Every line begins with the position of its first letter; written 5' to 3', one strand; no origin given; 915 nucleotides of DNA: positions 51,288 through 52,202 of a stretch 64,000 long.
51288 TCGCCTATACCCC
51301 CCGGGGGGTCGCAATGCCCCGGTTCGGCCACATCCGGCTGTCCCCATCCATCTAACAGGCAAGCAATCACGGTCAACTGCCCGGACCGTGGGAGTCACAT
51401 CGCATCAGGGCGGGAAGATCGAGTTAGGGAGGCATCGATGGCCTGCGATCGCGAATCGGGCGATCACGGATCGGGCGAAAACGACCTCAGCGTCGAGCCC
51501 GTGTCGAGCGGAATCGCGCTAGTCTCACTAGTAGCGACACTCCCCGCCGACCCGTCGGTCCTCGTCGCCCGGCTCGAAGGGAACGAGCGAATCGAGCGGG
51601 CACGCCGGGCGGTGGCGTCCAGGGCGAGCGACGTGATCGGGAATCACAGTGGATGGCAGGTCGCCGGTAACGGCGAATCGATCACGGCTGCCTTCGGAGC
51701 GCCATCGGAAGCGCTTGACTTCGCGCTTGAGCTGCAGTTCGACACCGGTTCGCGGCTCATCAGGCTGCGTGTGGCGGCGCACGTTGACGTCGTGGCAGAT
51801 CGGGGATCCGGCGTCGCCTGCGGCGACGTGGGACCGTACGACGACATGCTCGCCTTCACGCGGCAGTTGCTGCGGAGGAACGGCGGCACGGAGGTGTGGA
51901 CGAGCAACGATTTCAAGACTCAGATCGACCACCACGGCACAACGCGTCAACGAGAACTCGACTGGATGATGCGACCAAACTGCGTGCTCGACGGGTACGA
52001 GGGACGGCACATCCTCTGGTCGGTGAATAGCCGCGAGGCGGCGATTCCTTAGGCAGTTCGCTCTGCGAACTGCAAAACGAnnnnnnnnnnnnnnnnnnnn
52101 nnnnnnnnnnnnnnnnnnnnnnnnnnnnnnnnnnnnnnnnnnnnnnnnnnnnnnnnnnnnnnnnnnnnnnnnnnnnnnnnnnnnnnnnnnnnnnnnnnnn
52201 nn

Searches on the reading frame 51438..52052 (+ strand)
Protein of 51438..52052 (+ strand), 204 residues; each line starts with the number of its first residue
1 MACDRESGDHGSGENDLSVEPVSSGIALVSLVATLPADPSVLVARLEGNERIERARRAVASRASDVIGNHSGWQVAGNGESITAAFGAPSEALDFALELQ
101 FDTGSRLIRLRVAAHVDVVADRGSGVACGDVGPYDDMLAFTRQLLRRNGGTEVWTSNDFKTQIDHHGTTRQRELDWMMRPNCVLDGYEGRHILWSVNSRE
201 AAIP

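Call 16: find_encoding_contigs(protein=window:51438-52052:+, flank=10000, max_places=10)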
Protein window:51438-52052:+ (204 aa): 6 contigs read that carry it; 6 places shown.
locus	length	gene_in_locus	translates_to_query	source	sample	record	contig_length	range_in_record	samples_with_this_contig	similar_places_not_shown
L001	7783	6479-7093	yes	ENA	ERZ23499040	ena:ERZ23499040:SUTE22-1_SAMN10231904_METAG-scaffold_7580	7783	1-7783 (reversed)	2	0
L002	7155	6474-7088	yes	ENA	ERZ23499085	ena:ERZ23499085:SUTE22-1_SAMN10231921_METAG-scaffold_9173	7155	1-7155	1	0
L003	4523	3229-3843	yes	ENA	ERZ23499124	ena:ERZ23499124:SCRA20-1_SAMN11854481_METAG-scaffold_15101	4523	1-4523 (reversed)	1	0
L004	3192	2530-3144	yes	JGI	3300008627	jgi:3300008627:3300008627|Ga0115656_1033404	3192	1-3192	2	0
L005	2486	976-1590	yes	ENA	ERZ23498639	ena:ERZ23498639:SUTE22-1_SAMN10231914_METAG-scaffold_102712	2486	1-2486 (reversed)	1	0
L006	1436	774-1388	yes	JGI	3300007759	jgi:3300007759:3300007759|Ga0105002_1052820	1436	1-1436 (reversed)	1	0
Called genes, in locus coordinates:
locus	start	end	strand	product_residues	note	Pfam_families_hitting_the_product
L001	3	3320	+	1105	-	?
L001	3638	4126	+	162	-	PF14534:DUF4440, PF12680:SnoaL_2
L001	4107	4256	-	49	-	-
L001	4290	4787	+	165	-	PF13474:SnoaL_3, PF14534:DUF4440, PF12680:SnoaL_2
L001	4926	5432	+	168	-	PF13474:SnoaL_3 (weak), PF14534:DUF4440, PF12680:SnoaL_2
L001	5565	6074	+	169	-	PF07366:SnoaL (faint), PF12680:SnoaL_2, PF14534:DUF4440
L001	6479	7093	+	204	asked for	-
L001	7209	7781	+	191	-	?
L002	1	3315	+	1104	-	?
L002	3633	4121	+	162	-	PF14534:DUF4440, PF12680:SnoaL_2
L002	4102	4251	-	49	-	-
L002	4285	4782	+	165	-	PF13474:SnoaL_3, PF14534:DUF4440, PF12680:SnoaL_2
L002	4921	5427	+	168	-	PF13474:SnoaL_3 (weak), PF14534:DUF4440, PF12680:SnoaL_2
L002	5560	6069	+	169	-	PF07366:SnoaL (faint), PF12680:SnoaL_2, PF14534:DUF4440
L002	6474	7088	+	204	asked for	-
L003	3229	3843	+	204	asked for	-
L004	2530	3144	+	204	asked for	-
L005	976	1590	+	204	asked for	-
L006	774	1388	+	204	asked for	-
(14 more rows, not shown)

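Call 18: search_protein_families(library=pfam, proteins=[window:51438-52052:+], max_evalue=0.01)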
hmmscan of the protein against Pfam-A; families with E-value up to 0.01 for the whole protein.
window:51438-52052:+ (204 aa): 0 families

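Call 21: find_homologous_proteins(query=window:51438-52052:+, max_evalue=0.001)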
Query window:51438-52052:+ (204 aa): 4 proteins with E <= 0.001 among 674 candidates.
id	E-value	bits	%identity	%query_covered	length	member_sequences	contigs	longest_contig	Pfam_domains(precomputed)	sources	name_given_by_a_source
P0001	1.3e-131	454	100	100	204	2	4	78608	-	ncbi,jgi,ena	-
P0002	2.5e-71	257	64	93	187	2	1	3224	-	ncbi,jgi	-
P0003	3.5e-68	247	67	84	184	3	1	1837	-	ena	-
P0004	7.7e-54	200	59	85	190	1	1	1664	-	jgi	jgi:class 3 adenylate cyclase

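Call 22: find_encoding_contigs(protein=P0002, flank=10000)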
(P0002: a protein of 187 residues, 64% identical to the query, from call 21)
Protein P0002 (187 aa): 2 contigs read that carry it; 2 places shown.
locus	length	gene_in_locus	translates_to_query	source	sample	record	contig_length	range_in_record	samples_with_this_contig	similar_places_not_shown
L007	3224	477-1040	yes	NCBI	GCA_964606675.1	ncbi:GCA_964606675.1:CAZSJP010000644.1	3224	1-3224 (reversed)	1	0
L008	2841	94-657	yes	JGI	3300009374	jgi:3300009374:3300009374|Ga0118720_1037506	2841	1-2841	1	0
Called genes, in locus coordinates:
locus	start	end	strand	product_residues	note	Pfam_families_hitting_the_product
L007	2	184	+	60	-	?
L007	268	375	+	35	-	-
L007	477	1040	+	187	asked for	-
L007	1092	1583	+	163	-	PF12680:SnoaL_2 (weak), PF14534:DUF4440 (weak)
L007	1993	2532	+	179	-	PF12680:SnoaL_2 (weak), PF14534:DUF4440 (faint)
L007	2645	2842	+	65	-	-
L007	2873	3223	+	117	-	?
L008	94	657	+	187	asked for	-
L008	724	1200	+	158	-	PF14534:DUF4440 (weak), PF12680:SnoaL_2 (weak)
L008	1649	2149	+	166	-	PF12680:SnoaL_2 (weak), PF14534:DUF4440 (weak)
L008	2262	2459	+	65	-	-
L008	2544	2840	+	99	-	?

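Call 23: find_encoding_contigs(protein=P0003, flank=10000)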
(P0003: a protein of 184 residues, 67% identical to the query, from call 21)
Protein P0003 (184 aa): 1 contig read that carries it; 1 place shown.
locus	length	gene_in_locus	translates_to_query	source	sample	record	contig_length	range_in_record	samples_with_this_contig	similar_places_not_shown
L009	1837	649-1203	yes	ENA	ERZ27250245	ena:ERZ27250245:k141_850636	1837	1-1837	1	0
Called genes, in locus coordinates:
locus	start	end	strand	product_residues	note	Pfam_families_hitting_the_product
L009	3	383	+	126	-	?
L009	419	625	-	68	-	-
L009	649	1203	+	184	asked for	-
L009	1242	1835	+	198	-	?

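Call 24: find_encoding_contigs(protein=P0004, flank=10000)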
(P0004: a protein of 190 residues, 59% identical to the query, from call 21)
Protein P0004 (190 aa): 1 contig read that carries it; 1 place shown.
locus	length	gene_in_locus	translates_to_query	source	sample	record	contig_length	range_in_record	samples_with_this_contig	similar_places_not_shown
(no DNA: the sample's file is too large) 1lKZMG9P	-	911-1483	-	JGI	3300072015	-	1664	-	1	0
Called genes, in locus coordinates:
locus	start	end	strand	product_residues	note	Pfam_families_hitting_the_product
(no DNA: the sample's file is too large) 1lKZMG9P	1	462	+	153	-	?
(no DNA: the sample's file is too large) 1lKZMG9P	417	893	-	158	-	-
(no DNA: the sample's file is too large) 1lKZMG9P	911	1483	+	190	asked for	-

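Call 46: find_homologous_proteins(query=L007:1993-2532:+, max_evalue=1e-15)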
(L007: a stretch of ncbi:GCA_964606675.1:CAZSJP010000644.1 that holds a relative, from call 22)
Query L007:1993-2532:+ (179 aa): 7 proteins with E <= 1e-15 among 234 candidates.
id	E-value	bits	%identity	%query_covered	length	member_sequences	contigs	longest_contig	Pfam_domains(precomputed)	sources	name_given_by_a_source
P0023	5.2e-108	377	100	93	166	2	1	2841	PF12680.14,PF14534.13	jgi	-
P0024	5.3e-80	285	70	99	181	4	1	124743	PF14534.13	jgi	jgi:hypothetical protein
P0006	1.1e-45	174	51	100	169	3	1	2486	PF07366.19,PF12680.14,PF14534.13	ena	-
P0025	6.3e-41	158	49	98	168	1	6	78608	PF12680.14,PF14534.13,PF13474.13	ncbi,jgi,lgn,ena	-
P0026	7.1e-34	135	45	98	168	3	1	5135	PF12680.14,PF14534.13,PF13474.13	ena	-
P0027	7.9e-17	80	33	92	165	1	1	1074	PF07366.19,PF12680.14,PF14534.13,PF13474.13,PF02136.27,PF13577.13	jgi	-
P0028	1.6e-16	79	39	69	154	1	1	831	PF12680.14,PF14534.13,PF13577.13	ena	-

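Call 47: find_encoding_contigs(protein=P0024, flank=10000)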
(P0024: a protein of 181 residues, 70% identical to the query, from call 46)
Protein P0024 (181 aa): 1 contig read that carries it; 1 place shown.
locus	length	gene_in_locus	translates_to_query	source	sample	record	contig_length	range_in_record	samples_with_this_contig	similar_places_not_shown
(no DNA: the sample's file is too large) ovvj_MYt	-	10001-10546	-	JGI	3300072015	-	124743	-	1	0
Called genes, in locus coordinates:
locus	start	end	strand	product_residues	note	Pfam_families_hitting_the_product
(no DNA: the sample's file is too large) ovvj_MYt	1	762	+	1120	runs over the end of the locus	PF13360:PQQ_2, PF13570:Beta-prop_ACSF4 (weak), PF25292:Beta-prop_CGLA (weak), PF01839:FG-GAP (faint), PF13517:FG-GAP_3 (weak)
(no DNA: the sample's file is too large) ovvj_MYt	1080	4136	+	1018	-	PF13229:Beta_helix, PF13860:FlgD_ig, PF18962:Por_Secre_tail (faint)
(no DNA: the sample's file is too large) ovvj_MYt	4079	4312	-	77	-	-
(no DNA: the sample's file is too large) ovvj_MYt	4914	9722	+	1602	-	PF04542:Sigma70_r2, PF04545:Sigma70_r4, PF08281:Sigma70_r4_2, PF24814:WD40_Prp19, PF25168:Beta-prop_WDR36-Utp21_2nd, PF25173:Beta-prop_WDR3_1st, PF25175:Beta-prop_WDR5, PF23381:Beta-prop_IFT122_1st, +24 more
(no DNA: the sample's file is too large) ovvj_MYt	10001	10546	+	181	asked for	PF14534:DUF4440 (weak)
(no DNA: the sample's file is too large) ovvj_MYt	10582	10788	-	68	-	-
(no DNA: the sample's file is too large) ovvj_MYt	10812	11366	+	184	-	-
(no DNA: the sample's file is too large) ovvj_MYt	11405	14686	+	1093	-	PF17161:DUF5123 (faint), PF13860:FlgD_ig, PF18962:Por_Secre_tail (weak)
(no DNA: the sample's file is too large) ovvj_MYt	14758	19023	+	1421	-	PF13860:FlgD_ig (weak)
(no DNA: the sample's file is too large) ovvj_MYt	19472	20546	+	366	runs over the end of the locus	PF01408:GFO_IDH_MocA, PF22725:GFO_IDH_MocA_C3 (weak), PF02894:GFO_IDH_MocA_C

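Call 48: find_encoding_contigs(protein=P0026, flank=10000)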
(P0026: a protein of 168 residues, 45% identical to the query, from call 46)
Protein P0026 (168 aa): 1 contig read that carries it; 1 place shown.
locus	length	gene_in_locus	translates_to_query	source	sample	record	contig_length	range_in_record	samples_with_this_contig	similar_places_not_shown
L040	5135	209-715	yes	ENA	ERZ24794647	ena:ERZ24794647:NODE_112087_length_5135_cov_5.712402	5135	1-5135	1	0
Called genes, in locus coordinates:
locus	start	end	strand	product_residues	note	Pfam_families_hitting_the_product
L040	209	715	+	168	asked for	PF13474:SnoaL_3 (weak), PF14534:DUF4440, PF12680:SnoaL_2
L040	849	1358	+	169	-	PF14534:DUF4440, PF12680:SnoaL_2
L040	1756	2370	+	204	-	-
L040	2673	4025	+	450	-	-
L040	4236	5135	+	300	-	?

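Call 49: list_cluster_members(proteins=[P0024, P0003])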
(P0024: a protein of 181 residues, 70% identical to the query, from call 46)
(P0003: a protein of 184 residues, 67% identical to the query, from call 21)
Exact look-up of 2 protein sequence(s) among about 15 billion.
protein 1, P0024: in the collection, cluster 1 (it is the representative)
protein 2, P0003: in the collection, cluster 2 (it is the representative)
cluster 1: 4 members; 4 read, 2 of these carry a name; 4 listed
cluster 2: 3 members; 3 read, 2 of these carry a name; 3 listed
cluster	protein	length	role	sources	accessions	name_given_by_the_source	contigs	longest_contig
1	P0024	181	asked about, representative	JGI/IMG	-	hypothetical protein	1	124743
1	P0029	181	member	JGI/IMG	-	ketosteroid isomerase-like protein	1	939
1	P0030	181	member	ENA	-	-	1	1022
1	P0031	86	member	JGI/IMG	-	-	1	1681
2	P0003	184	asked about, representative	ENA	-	-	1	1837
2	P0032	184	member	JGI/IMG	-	hypothetical protein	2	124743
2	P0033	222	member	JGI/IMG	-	hypothetical protein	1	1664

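Call 50: find_encoding_contigs(protein=P0030, flank=10000)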
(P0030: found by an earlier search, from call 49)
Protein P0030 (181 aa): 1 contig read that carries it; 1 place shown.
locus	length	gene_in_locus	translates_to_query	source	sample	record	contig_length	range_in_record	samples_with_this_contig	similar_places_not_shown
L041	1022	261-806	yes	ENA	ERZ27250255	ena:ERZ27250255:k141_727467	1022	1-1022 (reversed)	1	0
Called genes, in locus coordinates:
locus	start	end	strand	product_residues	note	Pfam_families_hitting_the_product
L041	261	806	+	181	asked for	PF14534:DUF4440 (weak)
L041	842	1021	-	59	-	?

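Call 51: find_encoding_contigs(protein=P0029, flank=10000)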
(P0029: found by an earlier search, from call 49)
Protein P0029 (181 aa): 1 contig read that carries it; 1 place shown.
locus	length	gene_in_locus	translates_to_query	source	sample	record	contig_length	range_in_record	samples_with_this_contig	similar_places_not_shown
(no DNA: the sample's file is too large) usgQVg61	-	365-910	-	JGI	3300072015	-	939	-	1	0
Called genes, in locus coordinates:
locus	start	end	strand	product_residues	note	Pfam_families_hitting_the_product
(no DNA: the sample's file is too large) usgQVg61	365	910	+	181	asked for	PF14534:DUF4440 (faint)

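Call 68: search_solved_structures(query=A6, max_evalue=10)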
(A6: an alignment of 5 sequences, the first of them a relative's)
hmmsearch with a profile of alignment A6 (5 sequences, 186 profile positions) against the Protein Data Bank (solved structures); distinct sequences matched with E-value up to 10: 10.
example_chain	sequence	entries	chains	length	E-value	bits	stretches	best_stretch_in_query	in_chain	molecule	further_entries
4wp9_A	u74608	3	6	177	1.6e-06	30.9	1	43-179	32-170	Ma1120 | Cyclase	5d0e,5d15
4wp8_A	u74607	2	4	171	2.5e-06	30.3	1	43-177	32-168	Ma1120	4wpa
4wp3_A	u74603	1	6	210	2.6e-06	30.3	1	43-179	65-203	Ma1120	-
5d0g_A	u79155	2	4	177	4.8e-06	29.4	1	43-179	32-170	Cyclase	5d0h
1ybt_A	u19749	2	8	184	1.1e-05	28.2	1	48-176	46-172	hydrolase, alpha/beta hydrolase fold family | lipJ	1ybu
3mr7_A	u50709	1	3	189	0.73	12.5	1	21-95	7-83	Adenylate/guanylate cyclase/hydrolase, alpha/beta fold family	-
1fx2_A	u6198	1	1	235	1.1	11.8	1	48-90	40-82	RECEPTOR-TYPE ADENYLATE CYCLASE GRESAG 4.1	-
4zec_A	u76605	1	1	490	1.2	11.7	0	128-160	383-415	ABC transporter, substrate binding protein (Agrocinopines A and B)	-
8cke_A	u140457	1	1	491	1.2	11.7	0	128-160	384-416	ABC transporter substrate-binding protein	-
4ra1_A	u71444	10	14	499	1.3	11.7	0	128-160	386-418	ABC transporter, substrate binding protein (Agrocinopines A and B) | ABC transporter substrate-binding protein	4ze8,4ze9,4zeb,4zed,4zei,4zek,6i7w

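Call 69: search_protein_families(library=ncbifam, proteins=[window:51438-52052:+], max_evalue=0.001)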
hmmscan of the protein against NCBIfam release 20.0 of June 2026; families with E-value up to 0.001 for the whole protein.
window:51438-52052:+ (204 aa): 0 families

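Call 70: search_protein_families(library=padloc, proteins=[window:51438-52052:+], max_evalue=0.001)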
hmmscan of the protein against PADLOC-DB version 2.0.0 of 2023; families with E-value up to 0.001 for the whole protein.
window:51438-52052:+ (204 aa): 0 families

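Call 73: find_encoding_contigs(protein=P0031, flank=10000)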
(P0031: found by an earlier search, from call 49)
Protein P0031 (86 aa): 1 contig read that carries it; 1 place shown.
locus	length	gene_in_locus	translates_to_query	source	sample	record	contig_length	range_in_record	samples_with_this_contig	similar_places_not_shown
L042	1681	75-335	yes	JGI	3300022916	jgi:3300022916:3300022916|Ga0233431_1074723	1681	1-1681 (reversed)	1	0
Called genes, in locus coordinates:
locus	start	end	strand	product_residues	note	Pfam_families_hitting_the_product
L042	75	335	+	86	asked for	-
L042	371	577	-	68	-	-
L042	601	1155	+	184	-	-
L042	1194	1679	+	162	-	?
